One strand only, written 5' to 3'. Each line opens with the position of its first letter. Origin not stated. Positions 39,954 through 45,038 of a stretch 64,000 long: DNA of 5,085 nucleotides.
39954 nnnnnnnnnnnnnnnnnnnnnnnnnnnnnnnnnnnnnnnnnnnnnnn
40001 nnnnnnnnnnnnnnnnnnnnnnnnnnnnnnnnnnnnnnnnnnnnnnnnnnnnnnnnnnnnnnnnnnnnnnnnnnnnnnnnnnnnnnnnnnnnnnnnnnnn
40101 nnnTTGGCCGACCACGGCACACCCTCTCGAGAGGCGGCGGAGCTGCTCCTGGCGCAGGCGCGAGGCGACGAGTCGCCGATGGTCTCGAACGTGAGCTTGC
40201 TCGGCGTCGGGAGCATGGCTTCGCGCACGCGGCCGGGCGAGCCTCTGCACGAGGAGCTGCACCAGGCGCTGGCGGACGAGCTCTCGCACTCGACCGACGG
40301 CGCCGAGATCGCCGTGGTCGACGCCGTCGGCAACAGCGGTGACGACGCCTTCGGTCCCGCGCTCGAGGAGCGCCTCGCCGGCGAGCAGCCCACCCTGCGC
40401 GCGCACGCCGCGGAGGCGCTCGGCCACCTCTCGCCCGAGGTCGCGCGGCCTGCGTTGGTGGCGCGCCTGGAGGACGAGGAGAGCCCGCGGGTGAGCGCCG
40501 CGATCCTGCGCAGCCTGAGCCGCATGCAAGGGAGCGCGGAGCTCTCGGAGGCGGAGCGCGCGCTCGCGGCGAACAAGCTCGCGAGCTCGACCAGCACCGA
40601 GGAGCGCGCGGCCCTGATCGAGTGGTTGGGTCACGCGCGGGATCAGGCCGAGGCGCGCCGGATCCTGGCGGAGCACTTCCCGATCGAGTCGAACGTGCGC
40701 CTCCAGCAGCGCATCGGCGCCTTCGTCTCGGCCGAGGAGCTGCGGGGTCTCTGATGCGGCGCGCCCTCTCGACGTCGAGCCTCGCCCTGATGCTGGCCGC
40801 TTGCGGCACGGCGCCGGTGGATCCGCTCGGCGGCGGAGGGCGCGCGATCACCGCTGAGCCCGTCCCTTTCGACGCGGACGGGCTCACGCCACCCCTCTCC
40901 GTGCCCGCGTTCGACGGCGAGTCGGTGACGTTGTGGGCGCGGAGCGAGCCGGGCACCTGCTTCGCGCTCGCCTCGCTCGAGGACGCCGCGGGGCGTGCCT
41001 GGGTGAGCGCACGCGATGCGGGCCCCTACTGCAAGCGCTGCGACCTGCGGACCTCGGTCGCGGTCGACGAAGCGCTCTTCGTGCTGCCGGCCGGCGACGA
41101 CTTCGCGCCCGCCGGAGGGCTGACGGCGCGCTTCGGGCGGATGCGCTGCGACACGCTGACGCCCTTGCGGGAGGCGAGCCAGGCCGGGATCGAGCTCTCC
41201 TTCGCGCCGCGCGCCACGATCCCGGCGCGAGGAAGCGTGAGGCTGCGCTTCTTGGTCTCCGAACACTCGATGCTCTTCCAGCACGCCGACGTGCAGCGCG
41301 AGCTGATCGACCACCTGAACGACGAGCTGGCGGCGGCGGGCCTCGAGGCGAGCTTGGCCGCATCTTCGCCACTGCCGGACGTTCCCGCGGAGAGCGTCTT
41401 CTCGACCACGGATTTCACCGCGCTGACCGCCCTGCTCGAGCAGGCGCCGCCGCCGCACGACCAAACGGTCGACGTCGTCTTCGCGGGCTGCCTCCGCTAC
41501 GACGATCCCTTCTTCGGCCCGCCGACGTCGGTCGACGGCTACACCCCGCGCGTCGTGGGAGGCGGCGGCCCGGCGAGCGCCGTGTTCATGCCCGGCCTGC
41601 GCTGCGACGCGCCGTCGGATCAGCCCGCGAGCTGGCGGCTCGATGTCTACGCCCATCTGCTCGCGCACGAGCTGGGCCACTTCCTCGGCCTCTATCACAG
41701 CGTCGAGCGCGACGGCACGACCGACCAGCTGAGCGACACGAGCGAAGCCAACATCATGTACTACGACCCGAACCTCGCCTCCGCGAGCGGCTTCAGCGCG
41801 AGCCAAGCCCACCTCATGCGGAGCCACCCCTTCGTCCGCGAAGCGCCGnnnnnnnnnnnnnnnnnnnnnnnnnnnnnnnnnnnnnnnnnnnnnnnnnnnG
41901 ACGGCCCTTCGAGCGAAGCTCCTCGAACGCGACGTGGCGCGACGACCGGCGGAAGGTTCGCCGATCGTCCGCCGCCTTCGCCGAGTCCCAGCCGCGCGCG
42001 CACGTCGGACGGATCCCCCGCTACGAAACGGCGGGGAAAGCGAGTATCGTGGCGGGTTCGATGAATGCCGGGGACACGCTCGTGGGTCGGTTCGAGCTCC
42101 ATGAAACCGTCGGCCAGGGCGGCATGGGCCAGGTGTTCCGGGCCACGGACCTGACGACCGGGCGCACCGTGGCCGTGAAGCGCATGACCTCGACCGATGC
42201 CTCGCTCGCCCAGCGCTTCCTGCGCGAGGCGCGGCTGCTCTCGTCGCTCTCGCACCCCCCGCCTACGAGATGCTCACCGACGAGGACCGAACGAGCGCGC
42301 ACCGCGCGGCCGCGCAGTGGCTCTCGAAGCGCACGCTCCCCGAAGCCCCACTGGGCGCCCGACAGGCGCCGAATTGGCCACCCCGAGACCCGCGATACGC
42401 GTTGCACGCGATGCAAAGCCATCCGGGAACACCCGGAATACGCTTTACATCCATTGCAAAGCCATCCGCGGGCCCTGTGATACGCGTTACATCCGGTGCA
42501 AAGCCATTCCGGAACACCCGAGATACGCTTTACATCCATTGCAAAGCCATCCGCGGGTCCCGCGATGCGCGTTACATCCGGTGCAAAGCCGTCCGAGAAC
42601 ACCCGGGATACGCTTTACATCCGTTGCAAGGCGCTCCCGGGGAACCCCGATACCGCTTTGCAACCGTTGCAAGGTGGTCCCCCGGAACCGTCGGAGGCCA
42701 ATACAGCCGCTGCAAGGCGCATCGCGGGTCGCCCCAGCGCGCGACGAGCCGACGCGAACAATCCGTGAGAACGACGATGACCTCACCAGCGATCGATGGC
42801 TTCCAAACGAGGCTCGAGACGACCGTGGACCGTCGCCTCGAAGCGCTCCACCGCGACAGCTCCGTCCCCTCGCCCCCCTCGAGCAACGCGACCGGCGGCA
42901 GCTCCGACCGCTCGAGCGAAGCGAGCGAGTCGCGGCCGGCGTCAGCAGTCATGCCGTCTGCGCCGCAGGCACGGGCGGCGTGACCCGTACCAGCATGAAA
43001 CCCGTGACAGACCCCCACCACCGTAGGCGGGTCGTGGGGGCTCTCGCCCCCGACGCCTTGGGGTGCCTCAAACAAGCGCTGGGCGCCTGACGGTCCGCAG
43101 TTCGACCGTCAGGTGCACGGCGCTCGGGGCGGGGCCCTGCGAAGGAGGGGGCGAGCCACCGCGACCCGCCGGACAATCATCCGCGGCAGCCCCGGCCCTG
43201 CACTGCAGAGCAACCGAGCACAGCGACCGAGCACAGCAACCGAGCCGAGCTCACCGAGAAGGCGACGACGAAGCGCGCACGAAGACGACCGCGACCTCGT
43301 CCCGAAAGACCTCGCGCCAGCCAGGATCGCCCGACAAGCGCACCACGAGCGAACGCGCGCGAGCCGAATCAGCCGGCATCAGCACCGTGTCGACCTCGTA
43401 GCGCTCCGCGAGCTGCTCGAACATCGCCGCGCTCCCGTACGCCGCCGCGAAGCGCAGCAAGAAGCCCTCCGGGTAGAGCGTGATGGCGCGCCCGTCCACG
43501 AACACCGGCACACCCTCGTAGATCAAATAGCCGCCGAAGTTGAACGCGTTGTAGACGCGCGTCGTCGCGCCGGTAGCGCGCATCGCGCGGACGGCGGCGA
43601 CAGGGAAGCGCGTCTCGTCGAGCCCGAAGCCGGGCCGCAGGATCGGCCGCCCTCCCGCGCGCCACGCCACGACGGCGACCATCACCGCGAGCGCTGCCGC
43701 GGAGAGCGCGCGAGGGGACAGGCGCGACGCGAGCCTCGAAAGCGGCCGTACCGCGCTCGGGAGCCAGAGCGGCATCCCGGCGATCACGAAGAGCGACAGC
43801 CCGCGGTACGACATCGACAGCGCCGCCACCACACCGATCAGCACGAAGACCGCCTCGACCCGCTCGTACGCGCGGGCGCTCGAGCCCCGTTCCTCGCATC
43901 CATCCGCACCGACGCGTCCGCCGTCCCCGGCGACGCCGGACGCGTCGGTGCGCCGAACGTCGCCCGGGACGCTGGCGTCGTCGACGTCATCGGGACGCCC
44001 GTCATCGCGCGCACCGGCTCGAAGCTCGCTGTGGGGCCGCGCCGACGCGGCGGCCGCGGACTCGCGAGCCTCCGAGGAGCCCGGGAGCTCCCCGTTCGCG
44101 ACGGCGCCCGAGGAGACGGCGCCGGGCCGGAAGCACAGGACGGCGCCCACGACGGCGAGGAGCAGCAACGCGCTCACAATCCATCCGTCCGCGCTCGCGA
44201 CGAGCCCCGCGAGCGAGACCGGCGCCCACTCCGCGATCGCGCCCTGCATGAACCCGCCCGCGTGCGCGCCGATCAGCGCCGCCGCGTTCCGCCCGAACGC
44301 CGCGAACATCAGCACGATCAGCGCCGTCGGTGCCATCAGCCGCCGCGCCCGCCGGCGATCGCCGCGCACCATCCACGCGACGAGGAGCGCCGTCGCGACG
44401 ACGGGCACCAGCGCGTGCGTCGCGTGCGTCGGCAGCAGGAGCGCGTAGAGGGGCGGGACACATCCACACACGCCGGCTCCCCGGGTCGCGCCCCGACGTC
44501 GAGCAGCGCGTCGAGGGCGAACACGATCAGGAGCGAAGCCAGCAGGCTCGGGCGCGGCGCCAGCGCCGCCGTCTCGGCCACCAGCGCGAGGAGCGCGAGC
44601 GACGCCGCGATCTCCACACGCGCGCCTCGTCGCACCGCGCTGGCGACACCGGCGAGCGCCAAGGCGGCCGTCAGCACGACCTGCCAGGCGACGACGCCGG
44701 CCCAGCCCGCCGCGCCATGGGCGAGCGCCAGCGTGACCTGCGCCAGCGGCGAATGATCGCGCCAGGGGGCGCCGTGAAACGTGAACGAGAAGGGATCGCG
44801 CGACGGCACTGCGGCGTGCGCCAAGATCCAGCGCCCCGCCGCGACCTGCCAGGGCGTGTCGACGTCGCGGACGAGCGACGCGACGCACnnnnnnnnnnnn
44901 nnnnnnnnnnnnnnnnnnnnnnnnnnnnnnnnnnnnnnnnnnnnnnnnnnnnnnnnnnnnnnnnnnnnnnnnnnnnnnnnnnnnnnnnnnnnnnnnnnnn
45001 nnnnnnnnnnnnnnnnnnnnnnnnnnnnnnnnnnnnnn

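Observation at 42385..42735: Array of about eight head-to-tail 42/43-bp repeats (85-bp dimer) with no spacers, next to the kinase relic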

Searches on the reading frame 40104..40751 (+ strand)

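Call 11: search_protein_families(library=pfam, proteins=[window:40104-40751:+], max_evalue=0.01)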
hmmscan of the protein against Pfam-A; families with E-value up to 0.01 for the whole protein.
window:40104-40751:+ (216 aa): 3 families
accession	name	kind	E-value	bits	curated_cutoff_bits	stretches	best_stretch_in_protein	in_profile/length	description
PF13646.12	HEAT_2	-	8.7e-11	42.4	27.7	1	85-154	2-71/88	HEAT repeats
PF02985.28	HEAT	-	0.0023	18.4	23.5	0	85-111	3-29/31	HEAT repeat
PF11838.14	ERAP1_C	-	0.0038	17.1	38.2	1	82-202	124-234/318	ERAP1-like C-terminal domain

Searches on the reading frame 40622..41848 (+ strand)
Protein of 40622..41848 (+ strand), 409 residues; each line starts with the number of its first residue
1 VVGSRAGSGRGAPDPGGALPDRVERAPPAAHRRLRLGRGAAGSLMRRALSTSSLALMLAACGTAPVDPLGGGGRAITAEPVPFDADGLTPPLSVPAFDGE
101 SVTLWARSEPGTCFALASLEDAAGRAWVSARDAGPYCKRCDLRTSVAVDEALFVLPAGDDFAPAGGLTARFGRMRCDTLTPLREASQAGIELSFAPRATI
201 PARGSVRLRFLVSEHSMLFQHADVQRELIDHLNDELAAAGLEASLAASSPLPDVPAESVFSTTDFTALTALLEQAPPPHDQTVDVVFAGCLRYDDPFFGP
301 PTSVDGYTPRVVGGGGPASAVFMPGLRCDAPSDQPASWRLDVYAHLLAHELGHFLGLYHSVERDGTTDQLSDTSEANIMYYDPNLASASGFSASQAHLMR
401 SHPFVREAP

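Call 11: search_protein_families(library=pfam, proteins=[window:40622-41848:+], max_evalue=0.01)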
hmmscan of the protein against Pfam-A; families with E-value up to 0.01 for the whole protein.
window:40622-41848:+ (409 aa): 3 families
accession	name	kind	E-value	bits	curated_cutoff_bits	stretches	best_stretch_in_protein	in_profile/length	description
PF05572.19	Peptidase_M43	-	0.00011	22.6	23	1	345-377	70-105/152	Pregnancy-associated plasma protein-A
PF13583.11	Reprolysin_4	-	0.00013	22.1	22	1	345-386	137-180/203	Metallo-peptidase family M12B Reprolysin-like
PF00413.30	Peptidase_M10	-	0.0013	19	24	1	333-364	91-129/159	Matrixin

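Call 37: find_homologous_proteins(query=window:40754-41848:+, max_evalue=1e-10)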
Query window:40754-41848:+ (365 aa): 45 proteins with E <= 1e-10 among 8000 candidates.
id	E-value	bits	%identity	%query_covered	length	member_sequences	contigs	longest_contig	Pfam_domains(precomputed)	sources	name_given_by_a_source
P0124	3.7e-241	817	100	100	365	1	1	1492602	-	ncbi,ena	-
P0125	1.0e-143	497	64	97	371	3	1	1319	-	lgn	-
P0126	5.5e-143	494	62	99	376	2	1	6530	PF05572.20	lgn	-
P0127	5.2e-138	478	62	99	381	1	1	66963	PF05572.20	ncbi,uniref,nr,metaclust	ncbi:M43 family zinc metalloprotease [Archangium violaceum]|uniref:Peptidase M43 pregnancy-associate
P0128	5.9e-138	478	60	100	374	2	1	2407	PF05572.20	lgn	-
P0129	5.3e-137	475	63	95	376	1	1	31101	-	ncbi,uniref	ncbi:hypothetical protein [Corallococcus sp. 4LFB]|uniref:hypothetical protein n=1 Tax=Corallococcus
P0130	3.0e-136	472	60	99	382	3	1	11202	-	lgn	-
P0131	9.5e-135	467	61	99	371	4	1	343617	PF05572.20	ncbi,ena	-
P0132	4.3e-134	465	64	91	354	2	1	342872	-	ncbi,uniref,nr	ncbi:reprolysin-like metallopeptidase [Hyalangium versicolor]|uniref:reprolysin-like metallopeptidas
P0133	1.2e-133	464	61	99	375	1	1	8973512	-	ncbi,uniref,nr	ncbi:hypothetical protein [Corallococcus macrosporus]|uniref:Peptidase M43 pregnancy-associated plas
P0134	4.3e-133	462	60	99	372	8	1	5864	-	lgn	-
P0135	9.6e-132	457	64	91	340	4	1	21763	-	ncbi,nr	ncbi:hypothetical protein HUW63_29080 [Myxococcus sp. AM001]|nr:hypothetical protein [Myxococcus sp.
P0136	1.3e-129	450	65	90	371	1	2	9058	PF05572.20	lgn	-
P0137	3.3e-128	446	64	90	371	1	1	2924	PF05572.20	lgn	-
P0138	3.8e-127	442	61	94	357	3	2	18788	PF05572.20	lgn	-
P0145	4.8e-109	383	54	99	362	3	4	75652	-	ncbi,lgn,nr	ncbi:MAG: hypothetical protein H6722_22545 [Sandaracinus sp.]|nr:hypothetical protein [Myxococcales 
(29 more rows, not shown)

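Call 38: find_encoding_contigs(protein=P0131, flank=6000, max_places=2)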
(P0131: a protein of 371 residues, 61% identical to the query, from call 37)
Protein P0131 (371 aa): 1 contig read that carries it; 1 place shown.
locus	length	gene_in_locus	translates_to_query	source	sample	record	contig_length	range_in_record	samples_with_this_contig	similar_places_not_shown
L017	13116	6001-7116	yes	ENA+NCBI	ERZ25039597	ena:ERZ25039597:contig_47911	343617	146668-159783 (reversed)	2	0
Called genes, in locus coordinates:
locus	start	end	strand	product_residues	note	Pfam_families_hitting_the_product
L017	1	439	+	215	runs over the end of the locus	-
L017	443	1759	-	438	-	PF16697:Yop-YscD_cpl, PF00498:FHA, PF00158:Sigma54_activat, PF14532:Sigma54_activ_2, PF07728:AAA_5, PF25601:AAA_lid_14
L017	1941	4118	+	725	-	-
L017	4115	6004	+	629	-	PF13646:HEAT_2 (weak)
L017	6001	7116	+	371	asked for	PF05572:Peptidase_M43 (faint)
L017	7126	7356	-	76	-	-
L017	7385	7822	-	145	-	PF00924:MS_channel_2nd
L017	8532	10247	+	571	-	PF04087:DUF389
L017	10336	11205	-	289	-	PF00924:MS_channel_2nd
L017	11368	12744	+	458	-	PF10011:DUF2254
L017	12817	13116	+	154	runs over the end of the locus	PF01661:Macro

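Call 39: find_encoding_contigs(protein=P0145, flank=6000, max_places=2)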
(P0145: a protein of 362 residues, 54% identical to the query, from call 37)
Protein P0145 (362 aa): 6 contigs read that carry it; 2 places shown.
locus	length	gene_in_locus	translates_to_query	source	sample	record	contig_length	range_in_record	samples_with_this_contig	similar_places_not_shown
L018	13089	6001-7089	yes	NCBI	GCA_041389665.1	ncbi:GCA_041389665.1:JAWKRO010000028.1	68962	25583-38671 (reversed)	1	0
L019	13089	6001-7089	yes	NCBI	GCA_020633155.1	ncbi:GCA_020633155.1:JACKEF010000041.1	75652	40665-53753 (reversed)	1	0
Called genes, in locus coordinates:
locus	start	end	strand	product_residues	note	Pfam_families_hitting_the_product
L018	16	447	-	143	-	-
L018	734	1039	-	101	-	-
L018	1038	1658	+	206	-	-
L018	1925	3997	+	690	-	-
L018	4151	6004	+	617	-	PF13646:HEAT_2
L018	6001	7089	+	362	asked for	-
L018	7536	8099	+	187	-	-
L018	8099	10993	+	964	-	PF04885:Stig1 (weak)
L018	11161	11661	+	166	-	-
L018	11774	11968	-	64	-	-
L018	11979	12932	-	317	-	-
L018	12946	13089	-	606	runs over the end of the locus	PF00009:GTP_EFTU, PF01926:MMR_HSR1 (weak), PF00679:EFG_C, PF21018:BipA_C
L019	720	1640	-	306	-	PF02374:ArsA_ATPase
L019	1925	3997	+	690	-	-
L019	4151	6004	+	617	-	PF13646:HEAT_2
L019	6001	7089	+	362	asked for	-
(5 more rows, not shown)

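Call 40: find_encoding_contigs(protein=P0127, flank=6000, max_places=2)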
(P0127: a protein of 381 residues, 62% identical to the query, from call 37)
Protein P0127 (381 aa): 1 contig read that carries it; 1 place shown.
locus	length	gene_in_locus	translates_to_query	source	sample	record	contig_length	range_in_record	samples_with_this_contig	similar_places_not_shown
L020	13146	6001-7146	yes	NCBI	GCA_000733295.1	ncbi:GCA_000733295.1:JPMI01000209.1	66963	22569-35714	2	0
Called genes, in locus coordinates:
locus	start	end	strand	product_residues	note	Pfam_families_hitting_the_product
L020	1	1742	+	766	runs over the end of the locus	PF06414:Zeta_toxin (faint), PF13191:AAA_16 (faint), PF00004:AAA (faint), PF00448:SRP54 (faint), PF13401:AAA_22 (faint), PF07724:AAA_2, PF07728:AAA_5, PF10431:ClpB_D2-small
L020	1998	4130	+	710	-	-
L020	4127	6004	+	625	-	PF13646:HEAT_2 (faint)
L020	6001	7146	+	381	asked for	PF05572:Peptidase_M43 (faint)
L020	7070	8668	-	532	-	PF00069:Pkinase, PF07714:PK_Tyr_Ser-Thr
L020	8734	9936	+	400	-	-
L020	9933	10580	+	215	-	-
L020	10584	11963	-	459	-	PF16697:Yop-YscD_cpl, PF00498:FHA, PF00158:Sigma54_activat, PF14532:Sigma54_activ_2, PF07728:AAA_5, PF25601:AAA_lid_14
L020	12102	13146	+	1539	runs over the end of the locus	PF00111:Fer2 (faint), PF01799:Fer2_2, PF00941:FAD_binding_5, PF03450:CO_deh_flav_C, PF01315:Ald_Xan_dh_C (weak), PF02738:MoCoBD_1, PF20256:MoCoBD_2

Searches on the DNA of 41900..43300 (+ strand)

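Call 35: search_dna_similar(query=window:42385-42735:+, collection=plasmids, mode=distant, max_evalue=0.01)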
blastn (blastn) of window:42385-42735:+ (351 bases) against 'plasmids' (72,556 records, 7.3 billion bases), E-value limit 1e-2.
No match.

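Call 36: search_dna_similar(query=window:42385-42735:+, collection=phages, mode=distant, max_evalue=0.01)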
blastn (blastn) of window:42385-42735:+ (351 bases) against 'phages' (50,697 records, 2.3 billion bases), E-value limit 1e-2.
No match.
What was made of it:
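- There is no similarity to any plasmid or phage (calls 35, 36).
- Tried and rejected: blastn of the array against plasmids and phages found no match (calls 35, 36).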

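Call 47: search_rna_families(source=window, start=41900, end=43300, threshold=evalue, max_evalue=1)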
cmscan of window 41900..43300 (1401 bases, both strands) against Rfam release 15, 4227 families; matches with E-value up to 1: 0.
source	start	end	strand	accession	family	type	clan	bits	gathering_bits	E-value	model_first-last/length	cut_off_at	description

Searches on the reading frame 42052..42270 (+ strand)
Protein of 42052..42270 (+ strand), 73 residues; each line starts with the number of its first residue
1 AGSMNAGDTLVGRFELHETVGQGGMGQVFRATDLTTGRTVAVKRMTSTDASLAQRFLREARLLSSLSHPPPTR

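Call 11: search_protein_families(library=pfam, proteins=[window:42052-42270:+], max_evalue=0.01)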
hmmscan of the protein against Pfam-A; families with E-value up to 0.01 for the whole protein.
window:42052-42270:+ (73 aa): 2 families
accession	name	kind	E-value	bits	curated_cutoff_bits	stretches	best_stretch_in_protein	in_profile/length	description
PF00069.31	Pkinase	-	1.7e-08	34.7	31.7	1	14-69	1-58/263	Protein kinase domain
PF07714.23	PK_Tyr_Ser-Thr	-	4.2e-06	26.7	23.1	1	15-69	2-61/258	Protein tyrosine and serine/threonine kinase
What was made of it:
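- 42061..42258 (+): N-terminal relic of a Ser/Thr protein kinase gene (context, upstream of the array). Pfam PF00069, E 1.7e-8, profile positions 1-58 of 263 only (call 11).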

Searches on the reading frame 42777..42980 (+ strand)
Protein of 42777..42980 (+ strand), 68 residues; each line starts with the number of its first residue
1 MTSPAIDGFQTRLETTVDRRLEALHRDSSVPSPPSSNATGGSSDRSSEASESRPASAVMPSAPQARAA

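Call 11: search_protein_families(library=pfam, proteins=[window:42777-42980:+], max_evalue=0.01)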
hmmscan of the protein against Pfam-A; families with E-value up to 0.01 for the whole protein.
window:42777-42980:+ (68 aa): 0 families

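Call 55: search_protein_representatives(protein=window:42777-42980:+)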
Query: 68 residues. Proteins with E-value up to 0.001 (for the whole library): 1; up to 1e-10: 0; up to 1e-30: 0. The best 1 are listed.
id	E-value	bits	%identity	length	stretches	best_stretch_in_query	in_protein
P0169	5.4e-04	36.2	35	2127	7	3-31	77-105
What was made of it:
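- No conserved gene lies downstream (call 55). No conserved gene lies downstream to regulate (call 55).
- Tried and rejected: Searches for a conserved gene downstream of the array (calls 11, 55) found none.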

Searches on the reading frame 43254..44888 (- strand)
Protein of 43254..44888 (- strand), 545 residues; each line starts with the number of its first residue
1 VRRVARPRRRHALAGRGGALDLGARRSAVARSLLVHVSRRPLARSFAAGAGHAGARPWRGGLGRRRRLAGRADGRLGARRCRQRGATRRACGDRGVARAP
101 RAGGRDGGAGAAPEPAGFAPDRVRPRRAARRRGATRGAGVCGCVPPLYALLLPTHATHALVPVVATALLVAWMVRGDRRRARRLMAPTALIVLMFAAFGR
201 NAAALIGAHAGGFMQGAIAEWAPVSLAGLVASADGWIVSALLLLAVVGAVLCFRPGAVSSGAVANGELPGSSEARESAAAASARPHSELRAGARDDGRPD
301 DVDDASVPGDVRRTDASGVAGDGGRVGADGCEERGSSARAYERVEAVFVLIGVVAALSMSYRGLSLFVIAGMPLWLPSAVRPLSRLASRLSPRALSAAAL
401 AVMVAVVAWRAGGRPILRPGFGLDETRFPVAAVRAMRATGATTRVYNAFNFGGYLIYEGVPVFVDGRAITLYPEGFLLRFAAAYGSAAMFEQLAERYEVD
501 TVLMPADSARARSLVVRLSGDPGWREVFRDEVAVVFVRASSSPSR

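Call 11: search_protein_families(library=pfam, proteins=[window:43254-44888:-], max_evalue=0.01)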
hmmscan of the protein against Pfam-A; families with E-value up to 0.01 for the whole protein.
window:43254-44888:- (545 aa): 0 families

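Call 12: find_homologous_proteins(query=window:43254-44888:-)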
Query window:43254-44888:- (545 aa): 3 proteins with E <= 0.001 among 8000 candidates.
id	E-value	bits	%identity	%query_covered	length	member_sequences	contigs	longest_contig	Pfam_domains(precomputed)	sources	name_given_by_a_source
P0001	2.6e-221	754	100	66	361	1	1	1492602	-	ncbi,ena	-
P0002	7.3e-10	56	34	29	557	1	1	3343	-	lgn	-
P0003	4.4e-7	47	36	26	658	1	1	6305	-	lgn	-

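Call 13: find_encoding_contigs(protein=P0001, flank=10000, max_places=6)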
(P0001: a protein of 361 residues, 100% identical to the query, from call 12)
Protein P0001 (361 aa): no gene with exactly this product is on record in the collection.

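Call 14: list_cluster_members(proteins=[P0001])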
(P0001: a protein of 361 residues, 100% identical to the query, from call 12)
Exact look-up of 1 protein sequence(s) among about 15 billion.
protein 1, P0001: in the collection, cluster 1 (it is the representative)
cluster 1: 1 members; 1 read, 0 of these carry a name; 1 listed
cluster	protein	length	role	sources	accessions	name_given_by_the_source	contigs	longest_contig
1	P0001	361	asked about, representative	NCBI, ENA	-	-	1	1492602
